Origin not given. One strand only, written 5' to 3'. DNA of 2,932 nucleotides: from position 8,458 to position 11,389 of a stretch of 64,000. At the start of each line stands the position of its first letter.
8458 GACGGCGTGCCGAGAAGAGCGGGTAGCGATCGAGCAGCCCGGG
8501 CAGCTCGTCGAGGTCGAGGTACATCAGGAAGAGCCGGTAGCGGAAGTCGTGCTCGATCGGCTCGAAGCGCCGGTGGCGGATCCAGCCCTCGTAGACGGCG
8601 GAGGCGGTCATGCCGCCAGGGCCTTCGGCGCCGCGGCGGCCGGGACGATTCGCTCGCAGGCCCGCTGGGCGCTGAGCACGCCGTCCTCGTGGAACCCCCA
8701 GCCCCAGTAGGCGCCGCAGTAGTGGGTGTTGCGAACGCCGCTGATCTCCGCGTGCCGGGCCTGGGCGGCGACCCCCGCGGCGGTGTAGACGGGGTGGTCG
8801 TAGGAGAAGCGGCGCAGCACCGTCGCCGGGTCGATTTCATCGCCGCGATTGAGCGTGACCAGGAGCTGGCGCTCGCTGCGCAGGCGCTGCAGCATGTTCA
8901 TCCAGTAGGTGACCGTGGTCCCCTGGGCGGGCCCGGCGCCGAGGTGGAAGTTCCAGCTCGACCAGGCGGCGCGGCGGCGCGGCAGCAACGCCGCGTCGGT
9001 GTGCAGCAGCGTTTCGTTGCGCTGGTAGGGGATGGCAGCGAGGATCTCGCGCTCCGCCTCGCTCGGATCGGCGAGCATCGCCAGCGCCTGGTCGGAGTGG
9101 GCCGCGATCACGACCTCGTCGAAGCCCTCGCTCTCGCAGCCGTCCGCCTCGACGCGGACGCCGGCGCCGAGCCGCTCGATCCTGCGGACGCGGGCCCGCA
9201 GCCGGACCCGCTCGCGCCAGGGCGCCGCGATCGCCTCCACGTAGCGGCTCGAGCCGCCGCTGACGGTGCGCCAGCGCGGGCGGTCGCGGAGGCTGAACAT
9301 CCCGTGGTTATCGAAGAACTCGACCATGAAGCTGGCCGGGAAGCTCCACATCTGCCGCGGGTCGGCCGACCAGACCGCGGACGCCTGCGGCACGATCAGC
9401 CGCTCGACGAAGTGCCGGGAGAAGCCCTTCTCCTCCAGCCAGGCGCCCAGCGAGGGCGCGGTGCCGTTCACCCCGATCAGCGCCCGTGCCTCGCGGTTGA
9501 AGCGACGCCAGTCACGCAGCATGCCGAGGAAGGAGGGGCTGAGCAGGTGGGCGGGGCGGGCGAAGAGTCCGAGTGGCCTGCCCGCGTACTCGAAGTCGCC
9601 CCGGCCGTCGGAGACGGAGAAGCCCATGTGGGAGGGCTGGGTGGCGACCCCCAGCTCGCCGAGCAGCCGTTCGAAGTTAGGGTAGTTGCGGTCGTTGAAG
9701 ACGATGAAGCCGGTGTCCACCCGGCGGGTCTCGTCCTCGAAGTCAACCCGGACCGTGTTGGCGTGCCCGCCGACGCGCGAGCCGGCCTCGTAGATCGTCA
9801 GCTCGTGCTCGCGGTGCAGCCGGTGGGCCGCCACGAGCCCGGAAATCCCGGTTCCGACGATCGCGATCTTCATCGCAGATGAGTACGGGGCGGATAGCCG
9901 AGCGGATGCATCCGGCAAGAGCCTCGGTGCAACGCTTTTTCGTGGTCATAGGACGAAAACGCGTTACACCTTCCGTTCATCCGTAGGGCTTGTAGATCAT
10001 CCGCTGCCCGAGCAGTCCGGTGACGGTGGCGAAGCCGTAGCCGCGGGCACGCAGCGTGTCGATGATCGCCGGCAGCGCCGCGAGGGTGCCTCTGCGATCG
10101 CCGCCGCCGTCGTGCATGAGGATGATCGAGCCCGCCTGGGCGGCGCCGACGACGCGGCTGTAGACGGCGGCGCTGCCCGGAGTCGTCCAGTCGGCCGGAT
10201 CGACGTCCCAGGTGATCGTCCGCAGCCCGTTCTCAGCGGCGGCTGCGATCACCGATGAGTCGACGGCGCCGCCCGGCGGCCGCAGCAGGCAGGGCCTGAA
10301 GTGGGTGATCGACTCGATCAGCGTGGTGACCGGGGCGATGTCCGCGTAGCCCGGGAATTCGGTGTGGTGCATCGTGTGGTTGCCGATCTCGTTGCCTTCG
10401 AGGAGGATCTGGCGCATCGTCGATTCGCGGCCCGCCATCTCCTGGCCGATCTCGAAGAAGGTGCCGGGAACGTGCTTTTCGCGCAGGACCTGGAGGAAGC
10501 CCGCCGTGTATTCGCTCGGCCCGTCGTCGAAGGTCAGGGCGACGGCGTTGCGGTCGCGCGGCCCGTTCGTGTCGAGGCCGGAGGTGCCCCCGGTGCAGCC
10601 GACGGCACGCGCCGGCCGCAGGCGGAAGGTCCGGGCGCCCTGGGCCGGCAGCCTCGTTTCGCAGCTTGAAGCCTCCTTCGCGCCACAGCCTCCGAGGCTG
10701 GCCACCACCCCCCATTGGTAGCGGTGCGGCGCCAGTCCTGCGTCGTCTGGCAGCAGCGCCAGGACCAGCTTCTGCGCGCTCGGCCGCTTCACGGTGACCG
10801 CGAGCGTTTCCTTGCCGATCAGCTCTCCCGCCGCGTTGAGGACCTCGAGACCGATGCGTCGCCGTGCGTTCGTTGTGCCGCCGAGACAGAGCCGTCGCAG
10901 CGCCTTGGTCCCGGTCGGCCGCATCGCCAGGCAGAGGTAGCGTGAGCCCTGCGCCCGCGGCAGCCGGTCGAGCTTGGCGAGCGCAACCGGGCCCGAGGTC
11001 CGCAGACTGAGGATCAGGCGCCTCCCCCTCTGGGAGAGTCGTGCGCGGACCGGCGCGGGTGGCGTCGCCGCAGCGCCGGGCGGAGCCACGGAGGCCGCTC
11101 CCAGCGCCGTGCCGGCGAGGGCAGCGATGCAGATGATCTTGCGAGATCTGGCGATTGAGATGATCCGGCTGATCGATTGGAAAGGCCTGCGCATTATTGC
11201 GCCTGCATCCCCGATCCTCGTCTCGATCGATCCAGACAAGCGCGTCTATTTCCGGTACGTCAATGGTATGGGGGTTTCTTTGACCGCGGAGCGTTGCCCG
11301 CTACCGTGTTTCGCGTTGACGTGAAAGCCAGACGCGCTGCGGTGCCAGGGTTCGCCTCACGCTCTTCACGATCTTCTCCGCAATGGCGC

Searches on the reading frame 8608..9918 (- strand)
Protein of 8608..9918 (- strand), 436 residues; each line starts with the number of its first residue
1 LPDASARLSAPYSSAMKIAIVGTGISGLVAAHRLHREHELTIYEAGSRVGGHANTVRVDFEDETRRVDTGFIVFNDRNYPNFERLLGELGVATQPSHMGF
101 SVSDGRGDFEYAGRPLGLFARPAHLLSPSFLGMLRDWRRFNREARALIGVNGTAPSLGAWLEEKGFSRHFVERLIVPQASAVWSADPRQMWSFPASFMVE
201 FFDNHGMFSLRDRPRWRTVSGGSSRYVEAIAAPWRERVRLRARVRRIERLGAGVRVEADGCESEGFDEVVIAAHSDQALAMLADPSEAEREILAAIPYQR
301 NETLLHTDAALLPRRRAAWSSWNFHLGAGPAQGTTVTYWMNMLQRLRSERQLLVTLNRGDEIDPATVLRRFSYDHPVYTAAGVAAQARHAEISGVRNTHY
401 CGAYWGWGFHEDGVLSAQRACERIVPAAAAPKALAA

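Call 80: search_protein_families(library=ncbifam, proteins=[window:8608-9918:-], max_evalue=0.00001)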
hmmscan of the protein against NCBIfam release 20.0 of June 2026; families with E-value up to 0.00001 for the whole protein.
window:8608-9918:- (436 aa): 6 families
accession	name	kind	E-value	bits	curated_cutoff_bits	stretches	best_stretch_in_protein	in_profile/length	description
NF008841.0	PRK11883.1-1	equivalog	4e-14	52.4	517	1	14-94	2-81/453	protoporphyrinogen oxidase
TIGR03467.1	HpnE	equivalog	1e-13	51.4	283.05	1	18-289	1-275/430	hydroxysqualene dehydroxylase HpnE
NF005560.0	PRK07233.1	equivalog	4.6e-12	45.5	252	1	16-59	1-45/435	hypothetical protein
TIGR00562.1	proto_IX_ox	equivalog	9.8e-09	34.3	97.85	1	16-57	3-47/470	protoporphyrinogen oxidase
NF008845.0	PRK11883.1-5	equivalog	1.4e-08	33.5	560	0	16-59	5-55/468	protoporphyrinogen oxidase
NF009410.0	PRK12771.1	subfamily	6.2e-06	25.1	516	0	13-51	136-175/566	NAD(P)-binding protein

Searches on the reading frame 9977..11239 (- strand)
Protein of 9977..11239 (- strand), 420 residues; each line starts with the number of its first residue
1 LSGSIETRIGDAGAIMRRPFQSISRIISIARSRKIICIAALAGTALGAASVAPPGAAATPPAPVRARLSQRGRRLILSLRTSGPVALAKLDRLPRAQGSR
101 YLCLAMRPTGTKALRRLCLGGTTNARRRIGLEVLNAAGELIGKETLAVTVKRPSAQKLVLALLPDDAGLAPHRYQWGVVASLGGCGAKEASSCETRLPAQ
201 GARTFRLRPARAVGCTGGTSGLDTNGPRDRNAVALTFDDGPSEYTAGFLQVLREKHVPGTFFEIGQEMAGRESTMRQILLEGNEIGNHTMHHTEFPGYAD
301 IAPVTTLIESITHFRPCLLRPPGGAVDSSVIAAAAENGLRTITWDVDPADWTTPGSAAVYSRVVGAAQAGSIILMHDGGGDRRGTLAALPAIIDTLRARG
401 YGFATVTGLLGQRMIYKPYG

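Call 80: search_protein_families(library=ncbifam, proteins=[window:9977-11239:-], max_evalue=0.00001)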
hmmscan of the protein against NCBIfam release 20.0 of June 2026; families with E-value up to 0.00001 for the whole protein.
window:9977-11239:- (420 aa): 7 families
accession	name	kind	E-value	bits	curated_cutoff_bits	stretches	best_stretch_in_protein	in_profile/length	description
TIGR02764.1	spore_ybaN_pdaB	equivalog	2.3e-40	138.4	237.4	1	228-410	3-191/191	polysaccharide deacetylase family sporulation protein PdaB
TIGR04243.1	nodulat_NodB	equivalog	2.6e-31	108.7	240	1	232-402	3-192/197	chitooligosaccharide deacetylase NodB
NF045820.1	PgAcgDacpgdA_Strep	equivalog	1.1e-28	100.2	800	1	228-414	265-452/463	peptidoglycan-N-acetylglucosamine deacetylase PgdA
NF045821.1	PgAcgDacpgdA1_Bac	equivalog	2.1e-28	99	400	1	225-408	82-273/282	peptidoglycan-N-acetylglucosamine deacetylase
TIGR02884.1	spore_pdaA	equivalog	1.3e-23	83.8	298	1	228-408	34-222/224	delta-lactam-biosynthetic de-N-acetylase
NF045822.1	PgAcgDacpgdA2_Bac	equivalog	3.7e-23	82.2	400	1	229-404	68-256/274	peptidoglycan-N-acetylglucosamine deacetylase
TIGR02873.1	spore_ylxY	hypoth_equivalog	3e-22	79.1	391.5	1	242-410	97-267/268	probable sporulation protein, polysaccharide deacetylase family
